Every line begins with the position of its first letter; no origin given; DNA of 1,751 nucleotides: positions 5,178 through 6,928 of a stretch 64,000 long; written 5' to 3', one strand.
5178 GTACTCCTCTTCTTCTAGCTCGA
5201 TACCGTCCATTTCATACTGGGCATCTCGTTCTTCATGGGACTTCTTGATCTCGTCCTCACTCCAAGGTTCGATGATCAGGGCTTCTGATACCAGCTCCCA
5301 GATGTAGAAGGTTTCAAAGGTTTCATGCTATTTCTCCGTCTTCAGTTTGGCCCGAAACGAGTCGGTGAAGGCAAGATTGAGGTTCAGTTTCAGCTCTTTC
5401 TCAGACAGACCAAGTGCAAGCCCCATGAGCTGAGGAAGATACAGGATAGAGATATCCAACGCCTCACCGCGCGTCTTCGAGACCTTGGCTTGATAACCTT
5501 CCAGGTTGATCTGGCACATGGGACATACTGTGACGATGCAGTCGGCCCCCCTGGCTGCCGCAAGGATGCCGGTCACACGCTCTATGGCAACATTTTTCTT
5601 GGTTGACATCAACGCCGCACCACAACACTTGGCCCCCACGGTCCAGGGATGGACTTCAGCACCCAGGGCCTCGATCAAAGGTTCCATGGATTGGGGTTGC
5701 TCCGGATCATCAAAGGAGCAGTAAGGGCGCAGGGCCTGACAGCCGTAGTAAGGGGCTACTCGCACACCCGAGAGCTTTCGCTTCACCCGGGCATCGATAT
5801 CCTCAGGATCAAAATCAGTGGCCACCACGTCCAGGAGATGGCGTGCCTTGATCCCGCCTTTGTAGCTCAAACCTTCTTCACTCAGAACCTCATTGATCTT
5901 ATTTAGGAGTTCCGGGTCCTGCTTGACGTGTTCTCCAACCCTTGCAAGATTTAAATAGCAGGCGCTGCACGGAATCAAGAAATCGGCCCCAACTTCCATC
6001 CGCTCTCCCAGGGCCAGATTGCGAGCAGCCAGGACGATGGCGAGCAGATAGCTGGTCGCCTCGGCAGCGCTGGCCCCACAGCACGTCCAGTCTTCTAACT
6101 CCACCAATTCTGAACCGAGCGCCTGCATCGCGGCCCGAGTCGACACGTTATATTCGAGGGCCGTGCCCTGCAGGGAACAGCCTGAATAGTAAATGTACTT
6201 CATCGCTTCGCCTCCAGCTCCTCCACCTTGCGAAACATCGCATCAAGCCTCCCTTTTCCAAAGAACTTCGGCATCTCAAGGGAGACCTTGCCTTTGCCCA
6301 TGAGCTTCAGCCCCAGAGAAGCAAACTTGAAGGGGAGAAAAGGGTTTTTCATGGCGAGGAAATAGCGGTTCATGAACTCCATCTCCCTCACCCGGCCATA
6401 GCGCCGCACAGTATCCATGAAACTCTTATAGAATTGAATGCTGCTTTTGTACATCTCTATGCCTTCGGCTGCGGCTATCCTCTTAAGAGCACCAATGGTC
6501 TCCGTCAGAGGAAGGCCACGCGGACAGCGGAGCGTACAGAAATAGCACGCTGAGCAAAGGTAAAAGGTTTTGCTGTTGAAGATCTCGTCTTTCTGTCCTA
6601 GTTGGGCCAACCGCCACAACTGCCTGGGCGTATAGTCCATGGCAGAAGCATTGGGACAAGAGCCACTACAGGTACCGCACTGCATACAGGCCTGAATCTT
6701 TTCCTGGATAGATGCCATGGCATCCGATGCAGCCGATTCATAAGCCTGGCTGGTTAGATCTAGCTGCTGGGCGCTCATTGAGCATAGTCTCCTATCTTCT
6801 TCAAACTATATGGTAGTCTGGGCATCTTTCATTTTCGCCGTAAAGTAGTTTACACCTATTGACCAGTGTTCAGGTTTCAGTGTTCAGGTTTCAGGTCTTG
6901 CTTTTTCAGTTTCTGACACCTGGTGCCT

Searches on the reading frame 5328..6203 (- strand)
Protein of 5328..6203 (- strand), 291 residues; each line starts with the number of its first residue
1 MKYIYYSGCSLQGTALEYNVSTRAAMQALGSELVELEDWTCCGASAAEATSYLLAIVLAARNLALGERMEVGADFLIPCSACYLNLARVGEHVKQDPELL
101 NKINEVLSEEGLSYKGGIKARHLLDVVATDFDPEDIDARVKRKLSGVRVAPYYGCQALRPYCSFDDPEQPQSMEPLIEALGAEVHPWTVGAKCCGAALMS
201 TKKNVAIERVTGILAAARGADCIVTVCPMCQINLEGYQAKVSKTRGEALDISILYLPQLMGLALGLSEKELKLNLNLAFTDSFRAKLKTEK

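Call 6: search_protein_families(library=pfam, proteins=[window:5328-6203:-], max_evalue=0.00001)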
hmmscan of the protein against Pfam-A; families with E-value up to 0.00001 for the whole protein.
window:5328-6203:- (291 aa): 1 family
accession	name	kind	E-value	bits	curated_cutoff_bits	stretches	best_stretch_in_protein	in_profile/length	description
PF02754.22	CCG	-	2.5e-20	72.8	20.6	2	149-234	1-84/85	Cysteine-rich domain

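Call 54: search_protein_families(library=ncbifam, proteins=[window:5328-6203:-], max_evalue=0.00001)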
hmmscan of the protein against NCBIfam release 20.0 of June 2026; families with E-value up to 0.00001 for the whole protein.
window:5328-6203:- (291 aa): 5 families
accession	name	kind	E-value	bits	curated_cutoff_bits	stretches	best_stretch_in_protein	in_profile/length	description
NF042965.1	MFR_anch_SdhE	equivalog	1.8e-55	188.5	500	1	2-277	2-275/282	8-methylmenaquinol:fumarate reductase membrane anchor subunit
TIGR03288.1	CoB_CoM_SS_B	equivalog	3.8e-52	177.4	345.15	1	2-286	1-289/290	CoB--CoM heterodisulfide reductase subunit B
NF041780.1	hetero_SS_HdrB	equivalog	6.6e-20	71.6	450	1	20-267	23-284/304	ferredoxin:CoB-CoM heterodisulfide reductase subunit HdrB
NF045670.1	quin_L_LdhH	equivalog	1.1e-10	40.4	800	0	2-106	468-572/706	L-lactate dehydrogenase (quinone) large subunit LdhH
NF004898.0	PRK06259.1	equivalog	9.6e-06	24.5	385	0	189-251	414-480/488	fumarate reductase (CoM/CoB) subunit TfrB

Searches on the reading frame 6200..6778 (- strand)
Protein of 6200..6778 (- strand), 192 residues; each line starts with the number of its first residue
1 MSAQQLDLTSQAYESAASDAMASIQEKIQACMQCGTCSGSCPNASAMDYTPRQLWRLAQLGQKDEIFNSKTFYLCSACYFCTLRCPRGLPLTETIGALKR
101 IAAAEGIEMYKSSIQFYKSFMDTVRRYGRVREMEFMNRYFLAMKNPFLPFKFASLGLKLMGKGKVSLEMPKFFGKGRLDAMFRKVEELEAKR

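Call 6: search_protein_families(library=pfam, proteins=[window:6200-6778:-], max_evalue=0.00001)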
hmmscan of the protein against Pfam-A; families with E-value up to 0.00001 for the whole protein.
window:6200-6778:- (192 aa): 3 families
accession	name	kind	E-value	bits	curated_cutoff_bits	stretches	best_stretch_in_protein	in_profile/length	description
PF13534.11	Fer4_17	-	6.5e-11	43.1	22.2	1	30-89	1-60/61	4Fe-4S dicluster domain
PF13183.11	Fer4_8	-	1.7e-09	38.5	27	1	28-89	2-68/68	4Fe-4S dicluster domain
PF13187.11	Fer4_9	-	1.3e-07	32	27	1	30-88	1-50/52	4Fe-4S dicluster domain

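Call 54: search_protein_families(library=ncbifam, proteins=[window:6200-6778:-], max_evalue=0.00001)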
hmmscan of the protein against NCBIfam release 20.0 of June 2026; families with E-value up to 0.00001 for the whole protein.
window:6200-6778:- (192 aa): 13 families
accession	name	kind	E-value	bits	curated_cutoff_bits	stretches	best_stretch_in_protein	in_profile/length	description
TIGR03290.1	CoB_CoM_SS_C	equivalog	7.1e-25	87.7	160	1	28-107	1-80/144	CoB--CoM heterodisulfide reductase subunit C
NF041779.1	hetero_SS_HdrC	equivalog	7.9e-18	64.6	350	1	27-115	29-116/198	ferredoxin:CoB-CoM heterodisulfide reductase subunit HdrC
NF041890.1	hdrC_Methbact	equivalog_domain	6.1e-16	58.6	270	1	13-124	13-121/192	ferredoxin:CoB-CoM heterodisulfide reductase subunit HdrC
NF038018.1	qmoC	equivalog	3.9e-15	56.2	300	1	26-105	15-94/360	quinone-interacting membrane-bound oxidoreductase complex subunit QmoC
NF005746.0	PRK07570.1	subfamily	4.9e-08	32.5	243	1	25-100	153-238/250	succinate dehydrogenase/fumarate reductase iron-sulfur subunit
NF009227.0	PRK12577.1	equivalog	6.6e-08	31.6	349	1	30-189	153-326/330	succinate dehydrogenase/fumarate reductase iron-sulfur subunit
NF042952.1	MFR_FeS_SdhB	equivalog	1.6e-07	30.7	600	1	27-139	144-268/320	8-methylmenaquinol:fumarate reductase iron-sulfur subunit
NF004898.0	PRK06259.1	equivalog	1.7e-07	30.3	385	1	17-124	123-237/488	fumarate reductase (CoM/CoB) subunit TfrB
NF008369.0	PRK11168.1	equivalog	1.9e-07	30.4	278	1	24-96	6-81/401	anaerobic glycerol-3-phosphate dehydrogenase subunit C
TIGR01945.1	rnfC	subfamily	2.2e-07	29.8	245.95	1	25-99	359-428/435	RnfABCDGE type electron transport complex subunit C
TIGR00314.1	cdhA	equivalog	1.3e-06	26.5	781.3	1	20-95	390-459/784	CO dehydrogenase/acetyl-CoA synthase complex subunit alpha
NF004616.0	PRK05950.1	subfamily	4.6e-06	26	228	0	21-103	139-234/238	succinate dehydrogenase iron-sulfur subunit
NF003454.1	PRK05035.1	equivalog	7.4e-06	24.7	345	1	21-93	359-426/556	electron transport complex subunit RsxC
